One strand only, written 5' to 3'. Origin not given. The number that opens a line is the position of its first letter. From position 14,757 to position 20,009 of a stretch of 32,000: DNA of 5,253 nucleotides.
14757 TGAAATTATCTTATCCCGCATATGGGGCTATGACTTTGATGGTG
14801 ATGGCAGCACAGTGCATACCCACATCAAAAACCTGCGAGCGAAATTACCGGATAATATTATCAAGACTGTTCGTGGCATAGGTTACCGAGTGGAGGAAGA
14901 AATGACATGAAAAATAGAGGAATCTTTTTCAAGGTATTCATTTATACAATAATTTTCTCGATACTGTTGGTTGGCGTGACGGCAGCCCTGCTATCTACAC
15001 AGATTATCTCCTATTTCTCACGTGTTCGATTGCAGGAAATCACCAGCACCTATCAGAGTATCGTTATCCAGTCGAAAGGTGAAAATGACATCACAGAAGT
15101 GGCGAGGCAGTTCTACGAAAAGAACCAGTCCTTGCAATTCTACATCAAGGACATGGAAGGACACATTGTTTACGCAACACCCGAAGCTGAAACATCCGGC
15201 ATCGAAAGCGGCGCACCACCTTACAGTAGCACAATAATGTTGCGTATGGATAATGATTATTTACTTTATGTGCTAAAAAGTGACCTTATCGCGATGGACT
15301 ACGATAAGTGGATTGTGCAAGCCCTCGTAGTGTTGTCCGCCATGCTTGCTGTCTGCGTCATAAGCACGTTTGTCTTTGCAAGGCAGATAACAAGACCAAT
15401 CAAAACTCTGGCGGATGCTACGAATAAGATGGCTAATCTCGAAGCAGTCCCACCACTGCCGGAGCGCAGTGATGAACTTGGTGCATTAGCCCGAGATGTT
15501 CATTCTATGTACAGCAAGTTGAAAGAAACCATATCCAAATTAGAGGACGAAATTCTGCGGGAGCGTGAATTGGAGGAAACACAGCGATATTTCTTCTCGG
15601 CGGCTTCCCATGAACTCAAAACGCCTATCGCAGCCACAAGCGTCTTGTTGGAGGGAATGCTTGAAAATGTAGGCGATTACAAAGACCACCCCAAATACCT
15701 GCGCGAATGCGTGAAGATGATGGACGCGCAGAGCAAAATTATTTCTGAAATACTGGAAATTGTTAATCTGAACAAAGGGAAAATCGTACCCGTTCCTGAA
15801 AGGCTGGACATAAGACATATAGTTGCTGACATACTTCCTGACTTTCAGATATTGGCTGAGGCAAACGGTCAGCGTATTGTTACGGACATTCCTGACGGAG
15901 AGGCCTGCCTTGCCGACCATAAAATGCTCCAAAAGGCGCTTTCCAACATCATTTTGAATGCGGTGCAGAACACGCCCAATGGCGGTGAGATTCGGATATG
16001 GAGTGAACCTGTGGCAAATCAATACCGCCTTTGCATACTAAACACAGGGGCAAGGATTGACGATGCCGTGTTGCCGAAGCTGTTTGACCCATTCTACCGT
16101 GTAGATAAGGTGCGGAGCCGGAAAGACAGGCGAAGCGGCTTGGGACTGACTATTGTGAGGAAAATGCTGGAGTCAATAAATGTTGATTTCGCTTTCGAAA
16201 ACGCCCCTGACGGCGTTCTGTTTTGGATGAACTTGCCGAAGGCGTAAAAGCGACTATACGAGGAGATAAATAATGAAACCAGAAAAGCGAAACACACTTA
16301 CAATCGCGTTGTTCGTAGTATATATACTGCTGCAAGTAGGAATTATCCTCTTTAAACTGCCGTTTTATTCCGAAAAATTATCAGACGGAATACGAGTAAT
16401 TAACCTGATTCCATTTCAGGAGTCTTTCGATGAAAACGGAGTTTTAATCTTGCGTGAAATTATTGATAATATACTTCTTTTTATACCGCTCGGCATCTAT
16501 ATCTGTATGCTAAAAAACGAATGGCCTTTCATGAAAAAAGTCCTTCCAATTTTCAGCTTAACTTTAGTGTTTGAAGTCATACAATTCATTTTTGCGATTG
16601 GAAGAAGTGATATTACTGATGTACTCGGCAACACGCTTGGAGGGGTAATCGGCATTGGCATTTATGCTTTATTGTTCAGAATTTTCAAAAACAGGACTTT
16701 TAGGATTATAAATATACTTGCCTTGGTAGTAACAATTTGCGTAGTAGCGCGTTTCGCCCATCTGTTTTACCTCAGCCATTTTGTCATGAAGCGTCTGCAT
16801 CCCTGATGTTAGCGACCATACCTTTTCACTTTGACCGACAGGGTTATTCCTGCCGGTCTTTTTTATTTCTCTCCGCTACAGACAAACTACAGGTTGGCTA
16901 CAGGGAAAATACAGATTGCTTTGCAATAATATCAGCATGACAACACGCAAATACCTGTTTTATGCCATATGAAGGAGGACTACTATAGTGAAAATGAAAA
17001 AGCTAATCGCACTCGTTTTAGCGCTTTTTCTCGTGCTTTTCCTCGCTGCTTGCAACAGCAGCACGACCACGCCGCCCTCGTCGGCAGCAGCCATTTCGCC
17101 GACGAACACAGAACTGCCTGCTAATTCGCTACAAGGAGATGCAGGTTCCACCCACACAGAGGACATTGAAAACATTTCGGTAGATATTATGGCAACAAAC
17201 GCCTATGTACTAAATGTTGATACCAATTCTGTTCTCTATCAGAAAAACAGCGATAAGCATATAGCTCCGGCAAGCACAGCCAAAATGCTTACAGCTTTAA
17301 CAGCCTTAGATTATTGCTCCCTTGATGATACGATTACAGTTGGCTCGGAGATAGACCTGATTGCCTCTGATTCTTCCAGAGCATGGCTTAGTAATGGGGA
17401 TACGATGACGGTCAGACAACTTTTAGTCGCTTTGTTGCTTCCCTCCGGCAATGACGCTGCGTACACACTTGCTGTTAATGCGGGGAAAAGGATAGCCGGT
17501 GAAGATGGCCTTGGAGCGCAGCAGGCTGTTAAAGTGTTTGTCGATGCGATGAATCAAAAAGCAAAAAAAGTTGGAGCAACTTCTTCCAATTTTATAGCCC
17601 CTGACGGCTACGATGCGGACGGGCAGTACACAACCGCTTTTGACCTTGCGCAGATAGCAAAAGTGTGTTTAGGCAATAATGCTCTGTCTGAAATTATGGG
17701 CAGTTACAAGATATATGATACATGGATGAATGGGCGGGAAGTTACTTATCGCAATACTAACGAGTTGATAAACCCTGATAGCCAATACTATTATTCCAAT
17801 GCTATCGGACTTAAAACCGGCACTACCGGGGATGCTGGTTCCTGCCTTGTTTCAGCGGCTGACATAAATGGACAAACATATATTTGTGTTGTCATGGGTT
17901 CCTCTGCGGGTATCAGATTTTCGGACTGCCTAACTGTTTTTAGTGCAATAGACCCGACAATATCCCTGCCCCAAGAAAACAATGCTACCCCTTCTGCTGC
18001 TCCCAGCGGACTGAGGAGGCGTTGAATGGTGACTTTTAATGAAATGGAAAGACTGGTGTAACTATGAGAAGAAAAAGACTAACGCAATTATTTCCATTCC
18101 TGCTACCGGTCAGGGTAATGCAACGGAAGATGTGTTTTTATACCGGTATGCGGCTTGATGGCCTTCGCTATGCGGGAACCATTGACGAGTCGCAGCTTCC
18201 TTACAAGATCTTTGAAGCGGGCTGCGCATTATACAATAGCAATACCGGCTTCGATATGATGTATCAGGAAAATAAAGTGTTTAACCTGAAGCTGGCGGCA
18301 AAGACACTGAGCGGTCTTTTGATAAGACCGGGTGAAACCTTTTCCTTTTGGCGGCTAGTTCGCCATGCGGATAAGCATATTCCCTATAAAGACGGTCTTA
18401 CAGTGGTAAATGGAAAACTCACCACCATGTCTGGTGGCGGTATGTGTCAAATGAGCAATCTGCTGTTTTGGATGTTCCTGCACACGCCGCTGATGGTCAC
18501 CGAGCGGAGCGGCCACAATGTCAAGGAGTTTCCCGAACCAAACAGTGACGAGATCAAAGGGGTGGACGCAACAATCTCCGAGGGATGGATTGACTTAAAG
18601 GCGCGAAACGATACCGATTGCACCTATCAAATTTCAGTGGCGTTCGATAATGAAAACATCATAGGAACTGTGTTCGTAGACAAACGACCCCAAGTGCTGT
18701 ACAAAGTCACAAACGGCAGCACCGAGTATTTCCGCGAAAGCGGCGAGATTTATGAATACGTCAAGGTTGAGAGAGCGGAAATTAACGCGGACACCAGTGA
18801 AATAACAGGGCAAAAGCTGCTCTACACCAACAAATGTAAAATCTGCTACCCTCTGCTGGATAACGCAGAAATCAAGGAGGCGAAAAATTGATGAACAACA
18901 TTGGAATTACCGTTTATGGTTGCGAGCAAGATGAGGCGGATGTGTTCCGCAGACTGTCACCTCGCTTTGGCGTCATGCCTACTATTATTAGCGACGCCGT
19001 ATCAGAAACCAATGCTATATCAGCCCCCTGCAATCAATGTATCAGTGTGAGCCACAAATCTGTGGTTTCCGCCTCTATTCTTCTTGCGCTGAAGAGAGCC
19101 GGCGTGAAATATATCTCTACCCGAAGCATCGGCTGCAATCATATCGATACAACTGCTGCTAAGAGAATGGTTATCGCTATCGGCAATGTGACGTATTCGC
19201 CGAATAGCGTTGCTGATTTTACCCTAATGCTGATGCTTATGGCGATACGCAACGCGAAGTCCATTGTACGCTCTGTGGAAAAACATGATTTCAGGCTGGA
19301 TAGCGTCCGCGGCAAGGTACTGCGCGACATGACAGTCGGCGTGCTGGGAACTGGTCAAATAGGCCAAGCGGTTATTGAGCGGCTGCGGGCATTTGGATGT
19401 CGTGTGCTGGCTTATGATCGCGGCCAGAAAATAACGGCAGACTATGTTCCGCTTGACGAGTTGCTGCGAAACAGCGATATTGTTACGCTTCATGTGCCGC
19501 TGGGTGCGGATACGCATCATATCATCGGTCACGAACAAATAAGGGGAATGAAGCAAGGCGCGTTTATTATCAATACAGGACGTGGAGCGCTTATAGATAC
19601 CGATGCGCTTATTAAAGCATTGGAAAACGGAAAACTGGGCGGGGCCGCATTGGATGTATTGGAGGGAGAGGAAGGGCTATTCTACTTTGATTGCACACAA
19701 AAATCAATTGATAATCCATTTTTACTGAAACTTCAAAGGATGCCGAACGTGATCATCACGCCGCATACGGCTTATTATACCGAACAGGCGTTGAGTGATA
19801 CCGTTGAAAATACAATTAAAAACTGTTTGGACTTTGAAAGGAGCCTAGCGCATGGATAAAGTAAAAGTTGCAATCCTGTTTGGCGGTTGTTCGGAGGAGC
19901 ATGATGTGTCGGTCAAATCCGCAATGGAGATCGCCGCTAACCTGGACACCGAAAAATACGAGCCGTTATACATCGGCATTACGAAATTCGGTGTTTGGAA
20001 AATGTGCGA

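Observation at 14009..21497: Complete glycopeptide-resistance cluster with a gene order that matches no classical van operon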

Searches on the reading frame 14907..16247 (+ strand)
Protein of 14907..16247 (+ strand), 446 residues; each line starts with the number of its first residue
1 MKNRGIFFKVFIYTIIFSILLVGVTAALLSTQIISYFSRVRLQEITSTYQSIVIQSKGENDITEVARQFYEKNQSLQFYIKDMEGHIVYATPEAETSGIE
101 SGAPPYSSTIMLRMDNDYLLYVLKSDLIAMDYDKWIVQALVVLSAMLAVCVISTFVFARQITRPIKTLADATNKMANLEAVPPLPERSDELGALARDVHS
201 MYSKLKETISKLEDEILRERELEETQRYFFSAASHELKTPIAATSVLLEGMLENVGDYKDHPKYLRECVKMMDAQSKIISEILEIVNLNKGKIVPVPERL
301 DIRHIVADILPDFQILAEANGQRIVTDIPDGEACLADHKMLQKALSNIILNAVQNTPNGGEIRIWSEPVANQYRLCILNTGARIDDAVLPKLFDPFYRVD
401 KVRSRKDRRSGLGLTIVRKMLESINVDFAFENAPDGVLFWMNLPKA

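Call 3: search_protein_families(library=ncbifam, proteins=[window:14907-16247:+])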
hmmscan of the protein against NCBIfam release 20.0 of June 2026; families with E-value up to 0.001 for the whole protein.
window:14907-16247:+ (446 aa): 70 families (the best 25 are shown)
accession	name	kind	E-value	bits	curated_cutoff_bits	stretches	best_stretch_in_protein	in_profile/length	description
NF033090.1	HK_VanS_B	exception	2.6e-180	600.2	920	1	1-445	1-443/447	vancomycin resistance histidine kinase VanS-B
NF046044.1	PnpS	equivalog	3.7e-37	128.3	400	1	206-431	151-376/390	two-component system histidine kinase PnpS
TIGR02966.1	phoR_proteo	equivalog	5.1e-36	124.3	334.2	1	215-424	103-313/333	phosphate regulon sensor histidine kinase PhoR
NF033092.0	HK_WalK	equivalog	2.8e-35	122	725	2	219-431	365-579/594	cell wall metabolism sensor histidine kinase WalK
TIGR01386.1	cztS_silS_copS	subfamily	6.3e-35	121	292.55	1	130-439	160-452/457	heavy metal sensor histidine kinase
NF008312.0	PRK11100.1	equivalog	4.7e-33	114.7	356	1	143-445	188-474/477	two-component system sensor histidine kinase CreC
NF012163.2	BaeS_SmeS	equivalog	1.7e-32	113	500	1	135-437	167-449/457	sensor histidine kinase efflux regulator BaeS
NF041210.1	his_kin_PieS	equivalog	1.8e-29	103.1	850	1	141-444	173-469/474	two component system sensor histidine kinase PieS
NF008235.0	PRK11006.1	equivalog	1.1e-28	100.3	390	1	215-431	193-408/431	phosphate regulon sensor histidine kinase PhoR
NF040691.1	MtrAB_MtrB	equivalog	1.2e-28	100.4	450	1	108-418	158-464/507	MtrAB system histidine kinase MtrB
NF007345.0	PRK09835.1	subfamily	1.9e-28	99.2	423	1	32-445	78-480/482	Cu(+)/Ag(+) sensor histidine kinase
NF041735.1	hist_kin_RppB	equivalog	5.8e-28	97.9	400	1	226-443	216-437/438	two-component system sensor histidine kinase RppB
NF007837.0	PRK10549.1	equivalog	6.9e-27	94.3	603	1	135-436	167-448/466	envelope stress sensor histidine kinase BaeS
NF012226.0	AdeS_HK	equivalog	3.1e-26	92.4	500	1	121-444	45-352/353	two-component sensor histidine kinase AdeS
NF008468.0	PRK11360.1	equivalog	6.6e-26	90.8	646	2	233-444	403-607/616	two-component system sensor histidine kinase AtoS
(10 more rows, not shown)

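Call 4: search_protein_families(library=pfam, proteins=[window:14907-16247:+])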
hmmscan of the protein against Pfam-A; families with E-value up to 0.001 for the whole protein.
window:14907-16247:+ (446 aa): 3 families
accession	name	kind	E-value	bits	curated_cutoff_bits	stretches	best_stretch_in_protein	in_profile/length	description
PF02518.31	HATPase_c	-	8.4e-17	62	26.4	1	337-445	2-109/111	Histidine kinase-, DNA gyrase B-, and HSP90-like ATPase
PF00672.30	HAMP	-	2.7e-10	40.8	25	1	156-206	1-52/53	HAMP domain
PF00512.31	HisKA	-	3e-08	34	26.9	1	226-289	2-64/66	His Kinase A (phospho-acceptor) domain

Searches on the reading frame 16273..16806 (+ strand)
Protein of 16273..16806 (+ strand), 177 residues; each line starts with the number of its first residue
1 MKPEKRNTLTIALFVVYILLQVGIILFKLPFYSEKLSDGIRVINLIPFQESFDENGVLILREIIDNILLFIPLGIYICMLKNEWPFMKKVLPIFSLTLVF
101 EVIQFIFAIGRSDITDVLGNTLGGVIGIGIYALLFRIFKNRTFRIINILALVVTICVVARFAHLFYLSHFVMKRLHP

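Call 3: search_protein_families(library=ncbifam, proteins=[window:16273-16806:+])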
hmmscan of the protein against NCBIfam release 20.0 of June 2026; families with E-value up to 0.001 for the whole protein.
window:16273-16806:+ (177 aa): 3 families
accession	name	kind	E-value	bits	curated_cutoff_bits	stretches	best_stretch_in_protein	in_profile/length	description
NF033125.2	vanZ-A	exception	1.7e-22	80.3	250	1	9-156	4-151/164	glycopeptide resistance protein VanZ-A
NF000142.1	vanZ-Pt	exception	6.7e-10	39.2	260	1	40-136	48-142/143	glycopeptide resistance protein VanZ-Pt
NF000145.1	vanZ-F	exception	2.8e-05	24.5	375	1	14-154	49-179/206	glycopeptide resistance protein VanZ-F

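Call 4: search_protein_families(library=pfam, proteins=[window:16273-16806:+])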
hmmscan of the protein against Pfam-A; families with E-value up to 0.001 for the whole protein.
window:16273-16806:+ (177 aa): 1 family
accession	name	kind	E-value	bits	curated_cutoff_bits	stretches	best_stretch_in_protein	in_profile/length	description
PF04892.17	VanZ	-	4.8e-23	82.6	30.1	1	14-134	1-125/126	VanZ like family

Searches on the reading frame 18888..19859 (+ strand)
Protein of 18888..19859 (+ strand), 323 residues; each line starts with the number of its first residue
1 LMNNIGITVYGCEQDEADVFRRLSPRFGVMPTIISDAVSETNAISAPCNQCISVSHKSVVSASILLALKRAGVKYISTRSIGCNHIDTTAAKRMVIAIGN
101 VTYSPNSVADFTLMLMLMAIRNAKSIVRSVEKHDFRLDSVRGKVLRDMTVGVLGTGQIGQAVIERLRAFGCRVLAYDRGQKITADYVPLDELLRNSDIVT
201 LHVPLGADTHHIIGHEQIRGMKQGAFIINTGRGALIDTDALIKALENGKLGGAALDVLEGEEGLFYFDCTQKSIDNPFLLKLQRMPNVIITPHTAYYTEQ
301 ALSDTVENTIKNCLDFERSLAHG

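Call 3: search_protein_families(library=ncbifam, proteins=[window:18888-19859:+])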
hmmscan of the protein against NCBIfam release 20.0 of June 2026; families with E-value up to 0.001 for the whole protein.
window:18888-19859:+ (323 aa): 22 families
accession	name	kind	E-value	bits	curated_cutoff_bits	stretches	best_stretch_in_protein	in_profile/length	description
NF000371.1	vanH_Agroup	exception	1.2e-195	649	700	1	2-322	1-321/322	VanH-A/VanH-Pt family D-lactate dehydrogenase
NF000492.1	vanH_gen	exception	3.3e-178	591.4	540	1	7-318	1-312/312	D-lactate dehydrogenase VanH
NF000112.1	vanH-Amyco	exception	8.4e-144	479.1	625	1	6-318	29-341/348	VanH-AOV family D-lactate dehydrogenase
NF000151.1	vanH-Ac1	exception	1.8e-143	478.1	750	1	5-318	35-349/351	D-lactate dehydrogenase VanH-Ac1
NF000128.1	vanH-Sc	exception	2.9e-141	470.4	650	1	5-323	19-337/337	D-lactate dehydrogenase VanH-Sc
NF000004.1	vanH-D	exception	1.2e-138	461.6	550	1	1-321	1-321/323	D-lactate dehydrogenase VanH-D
NF006374.0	PRK08605.1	subfamily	8.4e-63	212.4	356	1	8-315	5-320/332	D-lactate dehydrogenase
NF009127.0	PRK12480.1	equivalog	1.2e-50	172.3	579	1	65-314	62-317/330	D-lactate dehydrogenase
NF005069.0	PRK06487.1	equivalog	2.4e-48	164.8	448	1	51-317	50-311/320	2-hydroxyacid dehydrogenase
NF005387.0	PRK06932.1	equivalog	5.2e-46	157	492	1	49-317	44-310/314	2-hydroxyacid dehydrogenase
TIGR01327.1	PGDH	equivalog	4.6e-44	151.1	454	1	56-303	48-287/525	phosphoglycerate dehydrogenase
NF009714.1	PRK13243.1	equivalog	2.2e-42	145.6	455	1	73-318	68-314/332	glyoxylate reductase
NF006263.0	PRK08410.1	equivalog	3.1e-41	141.8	389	1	40-317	33-307/311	D-2-hydroxyacid dehydrogenase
NF008759.0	PRK11790.1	equivalog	3.2e-40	138.1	404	1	53-306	59-306/410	phosphoglycerate dehydrogenase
NF005750.0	PRK07574.1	equivalog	1.2e-37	129.9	329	1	73-257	115-310/386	NAD-dependent formate dehydrogenase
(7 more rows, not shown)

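Call 4: search_protein_families(library=pfam, proteins=[window:18888-19859:+])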
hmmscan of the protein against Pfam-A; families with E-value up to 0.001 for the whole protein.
window:18888-19859:+ (323 aa): 3 families
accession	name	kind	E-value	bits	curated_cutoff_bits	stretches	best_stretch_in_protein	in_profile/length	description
PF02826.25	2-Hacid_dh_C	-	8.4e-54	182.1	25.1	1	113-295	1-178/178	D-isomer specific 2-hydroxyacid dehydrogenase, NAD binding domain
PF00389.36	2-Hacid_dh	-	6.6e-15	55.4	24.6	1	47-318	38-125/134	D-isomer specific 2-hydroxyacid dehydrogenase, catalytic domain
PF03446.21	NAD_binding_2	-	3.4e-06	27.6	21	1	149-249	1-111/161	NAD binding domain of 6-phosphogluconate dehydrogenase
